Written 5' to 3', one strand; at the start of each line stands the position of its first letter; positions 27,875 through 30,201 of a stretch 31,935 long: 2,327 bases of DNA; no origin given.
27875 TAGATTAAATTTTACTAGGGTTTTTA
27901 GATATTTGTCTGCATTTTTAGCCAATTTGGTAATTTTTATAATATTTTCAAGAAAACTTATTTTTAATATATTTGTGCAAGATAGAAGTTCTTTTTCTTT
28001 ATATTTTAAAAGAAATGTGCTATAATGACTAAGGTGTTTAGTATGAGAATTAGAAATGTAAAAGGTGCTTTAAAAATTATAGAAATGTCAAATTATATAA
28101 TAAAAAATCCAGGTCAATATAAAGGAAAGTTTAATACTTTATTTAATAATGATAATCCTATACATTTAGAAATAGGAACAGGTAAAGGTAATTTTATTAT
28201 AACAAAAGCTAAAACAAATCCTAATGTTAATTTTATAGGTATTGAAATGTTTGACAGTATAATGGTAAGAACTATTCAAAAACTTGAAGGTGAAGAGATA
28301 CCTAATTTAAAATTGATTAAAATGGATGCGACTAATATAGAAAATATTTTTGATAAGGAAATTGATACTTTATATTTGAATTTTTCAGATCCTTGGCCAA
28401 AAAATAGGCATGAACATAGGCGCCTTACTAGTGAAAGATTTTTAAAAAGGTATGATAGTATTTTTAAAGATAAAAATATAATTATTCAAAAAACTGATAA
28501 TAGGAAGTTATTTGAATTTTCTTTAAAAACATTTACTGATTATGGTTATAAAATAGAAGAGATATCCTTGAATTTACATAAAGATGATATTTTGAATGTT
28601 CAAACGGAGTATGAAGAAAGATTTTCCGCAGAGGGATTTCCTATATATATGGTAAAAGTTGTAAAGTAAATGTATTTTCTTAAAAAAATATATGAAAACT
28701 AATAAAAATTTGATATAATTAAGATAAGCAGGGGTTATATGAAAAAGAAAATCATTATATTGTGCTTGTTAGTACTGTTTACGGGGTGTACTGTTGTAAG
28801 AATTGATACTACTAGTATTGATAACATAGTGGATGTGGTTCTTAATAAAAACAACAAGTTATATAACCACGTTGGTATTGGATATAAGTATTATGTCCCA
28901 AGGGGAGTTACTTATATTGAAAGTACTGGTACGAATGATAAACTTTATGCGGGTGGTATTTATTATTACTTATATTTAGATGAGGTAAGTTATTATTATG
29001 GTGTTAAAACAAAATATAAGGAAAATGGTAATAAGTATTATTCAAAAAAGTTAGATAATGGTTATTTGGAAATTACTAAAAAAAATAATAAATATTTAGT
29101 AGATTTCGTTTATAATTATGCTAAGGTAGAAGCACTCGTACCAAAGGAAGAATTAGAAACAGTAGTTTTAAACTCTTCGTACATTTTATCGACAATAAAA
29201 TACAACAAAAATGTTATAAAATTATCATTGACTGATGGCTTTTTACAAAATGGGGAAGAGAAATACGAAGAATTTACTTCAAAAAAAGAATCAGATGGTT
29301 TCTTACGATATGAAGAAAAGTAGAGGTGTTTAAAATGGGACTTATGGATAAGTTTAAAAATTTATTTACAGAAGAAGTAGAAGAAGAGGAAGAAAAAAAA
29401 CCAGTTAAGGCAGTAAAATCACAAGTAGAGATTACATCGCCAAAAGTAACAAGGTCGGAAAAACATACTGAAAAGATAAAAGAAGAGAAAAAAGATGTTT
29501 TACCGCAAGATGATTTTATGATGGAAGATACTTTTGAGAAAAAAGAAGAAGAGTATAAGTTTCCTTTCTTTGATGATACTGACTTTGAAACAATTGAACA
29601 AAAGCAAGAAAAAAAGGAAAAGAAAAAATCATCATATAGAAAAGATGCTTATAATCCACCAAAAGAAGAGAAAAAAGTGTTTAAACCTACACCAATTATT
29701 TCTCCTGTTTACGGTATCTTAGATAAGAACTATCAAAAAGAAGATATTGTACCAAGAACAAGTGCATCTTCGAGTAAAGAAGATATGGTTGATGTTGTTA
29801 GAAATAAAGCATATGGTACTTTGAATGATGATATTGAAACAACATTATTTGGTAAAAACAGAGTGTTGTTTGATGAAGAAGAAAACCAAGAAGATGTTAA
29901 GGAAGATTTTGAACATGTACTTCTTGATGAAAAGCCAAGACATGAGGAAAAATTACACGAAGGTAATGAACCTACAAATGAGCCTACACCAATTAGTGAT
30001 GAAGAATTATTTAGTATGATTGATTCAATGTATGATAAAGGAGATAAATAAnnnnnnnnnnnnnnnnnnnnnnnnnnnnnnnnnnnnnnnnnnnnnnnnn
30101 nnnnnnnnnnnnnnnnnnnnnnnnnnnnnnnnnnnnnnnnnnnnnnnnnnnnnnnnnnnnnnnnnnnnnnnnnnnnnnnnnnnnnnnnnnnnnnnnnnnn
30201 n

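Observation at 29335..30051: Motor-less SftA: septum-targeting N-terminal motifs kept as a stand-alone protein at the sftA locus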

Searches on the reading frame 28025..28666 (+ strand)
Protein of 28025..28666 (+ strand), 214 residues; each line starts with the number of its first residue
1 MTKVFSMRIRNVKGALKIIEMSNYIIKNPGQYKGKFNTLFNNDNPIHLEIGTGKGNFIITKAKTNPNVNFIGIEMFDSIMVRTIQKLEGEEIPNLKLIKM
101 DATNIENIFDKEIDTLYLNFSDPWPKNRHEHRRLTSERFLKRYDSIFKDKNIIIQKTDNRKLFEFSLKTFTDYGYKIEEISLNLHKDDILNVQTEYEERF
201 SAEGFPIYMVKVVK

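Call 3: search_protein_families(library=pfam, proteins=[window:28025-28666:+], max_evalue=1)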
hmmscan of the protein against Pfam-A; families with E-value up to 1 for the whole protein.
window:28025-28666:+ (214 aa): 7 families
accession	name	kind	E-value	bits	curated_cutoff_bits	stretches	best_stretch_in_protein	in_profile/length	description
PF02390.23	Methyltransf_4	-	2.7e-37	128.3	24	1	43-208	1-171/173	Putative methyltransferase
PF24675.1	NpmA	-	1.1e-07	31.8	60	1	34-124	14-106/214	16S rRNA (adenine(1408)-N(1))-methyltransferase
PF13847.12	Methyltransf_31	-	2.7e-05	24.3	27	1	47-117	7-79/145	Methyltransferase domain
PF13649.12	Methyltransf_25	-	0.00092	20.3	27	1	48-119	2-71/97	Methyltransferase domain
PF08242.18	Methyltransf_12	-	0.001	20.2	30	1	48-117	1-70/98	Methyltransferase domain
PF17561.7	TssO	-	0.0031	18.2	29.2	1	111-168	85-142/148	Type VI secretion system, TssO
PF13489.12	Methyltransf_23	-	0.061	13.5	27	1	31-75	8-52/164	Methyltransferase domain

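Call 4: search_protein_families(library=ncbifam, proteins=[window:28025-28666:+], max_evalue=1)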
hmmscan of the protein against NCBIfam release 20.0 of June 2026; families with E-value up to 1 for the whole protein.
window:28025-28666:+ (214 aa): 8 families
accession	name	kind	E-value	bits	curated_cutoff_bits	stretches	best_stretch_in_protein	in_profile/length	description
NF001080.0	PRK00121.2-2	equivalog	7.2e-56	188.9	132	1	22-211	24-219/224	tRNA (guanosine(46)-N7)-methyltransferase TrmB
TIGR00091.1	TIGR00091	equivalog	1.3e-48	165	112.65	1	31-212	4-190/194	tRNA (guanosine(46)-N7)-methyltransferase TrmB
NF010719.0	PRK14121.1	equivalog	4.2e-28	98.5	402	1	35-212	113-286/396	tRNA (guanosine(46)-N7)-methyltransferase TrmB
NF002421.0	PRK01544.1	equivalog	2.7e-14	52.8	567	1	37-170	341-475/524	bifunctional peptide chain release factor N(5)-glutamine methyltransferase PrmC/tRNA (guanosine(46)-N7)-methyltransferase TrmB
NF043040.1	corrin_prot_MT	hypoth_equivalog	0.026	13.9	180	1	48-114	46-112/216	corrinoid protein-associated methyltransferase CpaM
TIGR00755.1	ksgA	equivalog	0.035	13.4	171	1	47-106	33-88/256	16S rRNA (adenine(1518)-N(6)/adenine(1519)-N(6))-dimethyltransferase RsmA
NF040936.1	hexpp_archaea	equivalog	0.042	13.2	400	1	16-42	28-54/275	hexaprenyl pyrophosphate synthase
TIGR02072.1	BioC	equivalog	0.05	13.4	184.95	1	45-121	36-106/244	malonyl-ACP O-methyltransferase BioC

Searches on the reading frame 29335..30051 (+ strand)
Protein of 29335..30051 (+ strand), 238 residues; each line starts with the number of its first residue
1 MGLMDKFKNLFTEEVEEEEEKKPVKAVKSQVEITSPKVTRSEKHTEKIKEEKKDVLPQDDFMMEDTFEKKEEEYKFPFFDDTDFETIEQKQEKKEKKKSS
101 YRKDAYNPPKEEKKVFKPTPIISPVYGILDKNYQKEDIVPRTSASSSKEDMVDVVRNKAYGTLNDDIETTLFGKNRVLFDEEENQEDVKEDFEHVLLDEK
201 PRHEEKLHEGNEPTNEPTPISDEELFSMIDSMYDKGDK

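Call 3: search_protein_families(library=pfam, proteins=[window:29335-30048:+], max_evalue=1)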
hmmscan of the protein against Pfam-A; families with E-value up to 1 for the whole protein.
window:29335-30048:+ (238 aa): 0 families

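Call 4: search_protein_families(library=ncbifam, proteins=[window:29335-30048:+], max_evalue=1)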
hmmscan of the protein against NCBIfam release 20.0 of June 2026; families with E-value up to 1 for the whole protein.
window:29335-30048:+ (238 aa): 0 families

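Call 5: find_homologous_proteins(query=window:29335-30048:+, max_evalue=0.01)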
Query window:29335-30048:+ (238 aa): 1857 proteins with E <= 0.01 among 2412 candidates; the best 120 are listed.
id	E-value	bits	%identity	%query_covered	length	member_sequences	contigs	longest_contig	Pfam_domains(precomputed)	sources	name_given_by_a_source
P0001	1.5e-144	498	100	100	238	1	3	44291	-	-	-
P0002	1.0e-79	286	66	100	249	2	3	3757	-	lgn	-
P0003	1.8e-74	268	59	100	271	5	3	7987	-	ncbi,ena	-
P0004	2.1e-74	268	59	100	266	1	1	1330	-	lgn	-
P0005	2.6e-74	268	58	100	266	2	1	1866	-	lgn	-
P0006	5.4e-74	267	59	100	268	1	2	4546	-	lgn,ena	-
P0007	1.1e-73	266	60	100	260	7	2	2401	-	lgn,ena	-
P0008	1.3e-67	246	56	100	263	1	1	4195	-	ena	-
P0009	6.9e-67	244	58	100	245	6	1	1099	-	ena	-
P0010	9.8e-67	243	58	100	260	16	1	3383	-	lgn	-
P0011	1.3e-58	216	53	100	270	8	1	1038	-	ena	-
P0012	1.6e-57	213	53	100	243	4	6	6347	-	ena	-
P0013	2.3e-56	209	52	100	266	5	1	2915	-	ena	-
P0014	5.4e-56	208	52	100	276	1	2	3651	-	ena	-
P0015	6.3e-56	208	50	100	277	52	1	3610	-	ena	-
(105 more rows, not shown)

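Call 6: search_solved_structures(query=window:29335-30048:+, max_evalue=10, show_alignments=3)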
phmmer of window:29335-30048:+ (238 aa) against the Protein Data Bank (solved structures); distinct sequences matched with E-value up to 10: 0.

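Call 11: find_related_loci(query=A2, collection=genome_contigs, flank=10000)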
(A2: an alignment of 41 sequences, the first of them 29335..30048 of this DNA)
Query A2 (238 aa) in genome_contigs; peptide patterns used: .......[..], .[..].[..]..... (x = any residue, [..] = any of these).
599 stretches matched a pattern (row limit reached: there are more); 491 encode a relative of the query (tblastn E <= 1e-3); the best 80 are kept; 80 distinct loci.
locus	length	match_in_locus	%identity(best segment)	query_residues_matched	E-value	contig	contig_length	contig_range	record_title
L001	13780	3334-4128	59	1-238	9e-76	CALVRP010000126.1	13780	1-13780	MAG: uncultured Bacilli bacterium isolate E03__bin178 genome assembly, contig: E03__k127_4294443, whole genome shotgun s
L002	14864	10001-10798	52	1-238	9e-63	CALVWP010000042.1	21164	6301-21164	MAG: uncultured Bacilli bacterium isolate E40__bin28 genome assembly, contig: E40__k127_1888132, whole genome shotgun se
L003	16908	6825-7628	50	1-238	2e-57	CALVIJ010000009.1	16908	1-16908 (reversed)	MAG: uncultured Bacilli bacterium isolate BRZ_T__bin41 genome assembly, contig: BRZ_T__NODE_5089_length_16908_cov_3.5696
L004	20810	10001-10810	49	1-238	2e-56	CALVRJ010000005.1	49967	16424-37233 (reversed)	MAG: uncultured Bacilli bacterium isolate BRZ_HN__bin10 genome assembly, contig: BRZ_HN__NODE_543_length_49967_cov_8.955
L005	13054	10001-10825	50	1-238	2e-55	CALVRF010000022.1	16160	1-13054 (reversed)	MAG: uncultured Bacilli bacterium isolate BRZ_GA__bin21 genome assembly, contig: BRZ_GA__NODE_5155_length_16160_cov_7.13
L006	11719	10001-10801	51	1-238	3e-55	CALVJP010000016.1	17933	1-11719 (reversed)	MAG: uncultured Bacilli bacterium isolate E13__bin113 genome assembly, contig: E13__k127_2986162, whole genome shotgun s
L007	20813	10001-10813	49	1-238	1e-54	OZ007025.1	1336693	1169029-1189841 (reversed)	MAG: uncultured Bacilli bacterium isolate metabat2_pooled_hifiasm.89 MAG genome assembly, chromosome: 1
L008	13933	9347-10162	50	1-238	9e-55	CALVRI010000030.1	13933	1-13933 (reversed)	MAG: uncultured Bacilli bacterium isolate BRZ_LG__bin9 genome assembly, contig: BRZ_LG__NODE_3960_length_13933_cov_16.97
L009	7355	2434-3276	46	1-238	2e-54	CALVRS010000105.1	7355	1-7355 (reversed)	MAG: uncultured Bacilli bacterium isolate E0_DP__bin178 genome assembly, contig: E0_DP__k127_2900246, whole genome shotg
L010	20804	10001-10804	50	1-238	1e-53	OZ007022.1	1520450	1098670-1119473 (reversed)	MAG: uncultured Bacilli bacterium isolate 6730_HET_VAC_s0.ctg000451l_hifiasm_large MAG genome assembly, chromosome: 1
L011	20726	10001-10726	53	1-238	4e-53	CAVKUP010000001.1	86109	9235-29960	bacterium isolate G02631-L1_cleanbin_000029 genome assembly, contig: Spades_G02631-L1_contig_129, whole genome shotgun s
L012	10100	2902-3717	48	1-238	4e-53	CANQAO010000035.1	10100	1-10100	MAG: uncultured Bacilli bacterium isolate Lapin-004__bin115 genome assembly, contig: Lapin-004__NODE_9073_length_10100_c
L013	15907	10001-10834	49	1-238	2e-52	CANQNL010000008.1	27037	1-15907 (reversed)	MAG: uncultured Bacilli bacterium isolate Lapin-012__bin34 genome assembly, contig: Lapin-012__NODE_2641_length_27037_co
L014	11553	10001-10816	49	1-238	4e-52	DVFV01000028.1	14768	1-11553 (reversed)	MAG TPA_asm: Candidatus Coprosoma intestinipullorum isolate CHK147-3167 CHK147__C21282_L14768_ERR2241925, whole genome s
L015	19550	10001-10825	48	1-238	1e-50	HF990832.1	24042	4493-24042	Firmicutes bacterium CAG:822 genomic scaffold, scf10, whole genome shotgun sequence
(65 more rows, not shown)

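Call 15: search_protein_representatives(alignment_id=A2)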
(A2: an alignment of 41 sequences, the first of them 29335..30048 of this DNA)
Query: 41 sequences, 257 profile positions. Proteins with E-value up to 0.001 (for the whole library): 893; up to 1e-10: 675; up to 1e-30: 165. The best 150 are listed.
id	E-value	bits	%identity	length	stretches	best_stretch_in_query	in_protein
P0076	6.0e-93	327.6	-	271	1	1-257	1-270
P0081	1.1e-89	317.0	-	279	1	1-257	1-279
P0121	1.3e-68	247.9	-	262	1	1-254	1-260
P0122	7.6e-62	225.7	-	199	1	1-194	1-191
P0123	5.2e-60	219.7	-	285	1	1-256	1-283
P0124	4.3e-59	216.7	-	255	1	1-256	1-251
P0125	5.0e-58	213.2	-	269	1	1-256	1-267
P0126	5.2e-58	213.1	-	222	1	1-154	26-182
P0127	9.6e-56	205.7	-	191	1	1-155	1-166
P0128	2.3e-55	204.4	-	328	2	1-242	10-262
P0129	9.5e-55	202.4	-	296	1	1-256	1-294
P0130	1.9e-54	201.5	-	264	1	1-256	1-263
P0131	5.5e-54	199.9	-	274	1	1-257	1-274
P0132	2.2e-53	198.0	-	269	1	1-256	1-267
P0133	4.0e-53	197.1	-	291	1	1-255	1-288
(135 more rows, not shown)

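Call 24: search_solved_structures(query=A2, max_evalue=10, show_alignments=3)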
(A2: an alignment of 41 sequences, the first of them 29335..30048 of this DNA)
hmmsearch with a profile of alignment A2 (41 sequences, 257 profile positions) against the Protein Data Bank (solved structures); distinct sequences matched with E-value up to 10: 0.

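Call 38: predict_structure(alignment_id=A2)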
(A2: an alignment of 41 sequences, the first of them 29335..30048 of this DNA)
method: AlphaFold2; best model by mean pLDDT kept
length: 238 residues; sequences in the alignment: 41
mean_pLDDT: 59.2   pTM: 0.16
mean pLDDT of the five models: 59.2, 58.5, 58.4, 56.2, 54.2
residues with pLDDT >= 90: 8; 70-90: 37; 50-70: 135; < 50: 58
segments of 3 or more residues with pLDDT < 50: 17-23, 51-56, 58-67, 180-197
pLDDT, mean of each block of 10 residues (from residue 1): 62 50 52 65 54 45 47 69 65 54 65 68 55 55 55 74 63 52 47 48 49 68 91 73
secondary structure, 60 per line:
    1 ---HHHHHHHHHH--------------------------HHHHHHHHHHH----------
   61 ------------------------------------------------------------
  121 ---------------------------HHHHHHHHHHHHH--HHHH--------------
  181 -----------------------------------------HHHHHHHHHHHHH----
elements in order: H4-13 H40-50 H148-160 H163-166 H222-234

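Call 49: find_encoding_contigs(protein=window:29335-30051:+, flank=10000, max_places=4)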
Protein window:29335-30051:+ (238 aa): 5 contigs read that carry it; 3 places shown.
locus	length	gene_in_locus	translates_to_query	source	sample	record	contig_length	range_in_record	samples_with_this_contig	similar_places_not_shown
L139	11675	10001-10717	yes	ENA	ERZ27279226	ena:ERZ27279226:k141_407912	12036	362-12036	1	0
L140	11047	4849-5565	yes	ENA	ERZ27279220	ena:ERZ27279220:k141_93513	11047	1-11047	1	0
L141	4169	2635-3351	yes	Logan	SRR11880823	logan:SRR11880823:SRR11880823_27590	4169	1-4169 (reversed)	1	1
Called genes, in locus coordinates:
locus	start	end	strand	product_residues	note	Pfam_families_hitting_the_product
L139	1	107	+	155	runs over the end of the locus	?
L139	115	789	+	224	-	PF08478:POTRA_1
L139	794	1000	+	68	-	-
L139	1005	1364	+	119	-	PF07963:N_methyl (weak)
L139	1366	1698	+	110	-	PF07963:N_methyl (weak)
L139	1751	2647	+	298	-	-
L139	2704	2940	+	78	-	PF04023:FeoA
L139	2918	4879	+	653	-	PF01926:MMR_HSR1, PF02421:FeoB_N, PF07670:Gate, PF07664:FeoB_C, PF07670:Gate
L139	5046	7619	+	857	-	PF02739:5_3_exonuc_N, PF01367:5_3_exonuc, PF22619:DNA_polI_exo1, PF00476:DNA_pol_A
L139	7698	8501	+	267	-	PF06161:DUF975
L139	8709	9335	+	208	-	PF24675:NpmA (weak), PF02390:Methyltransf_4, PF13847:Methyltransf_31 (weak)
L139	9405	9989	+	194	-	-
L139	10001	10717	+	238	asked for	-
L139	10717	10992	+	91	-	-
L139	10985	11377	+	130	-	PF12732:YtxH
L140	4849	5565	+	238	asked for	-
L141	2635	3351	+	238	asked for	-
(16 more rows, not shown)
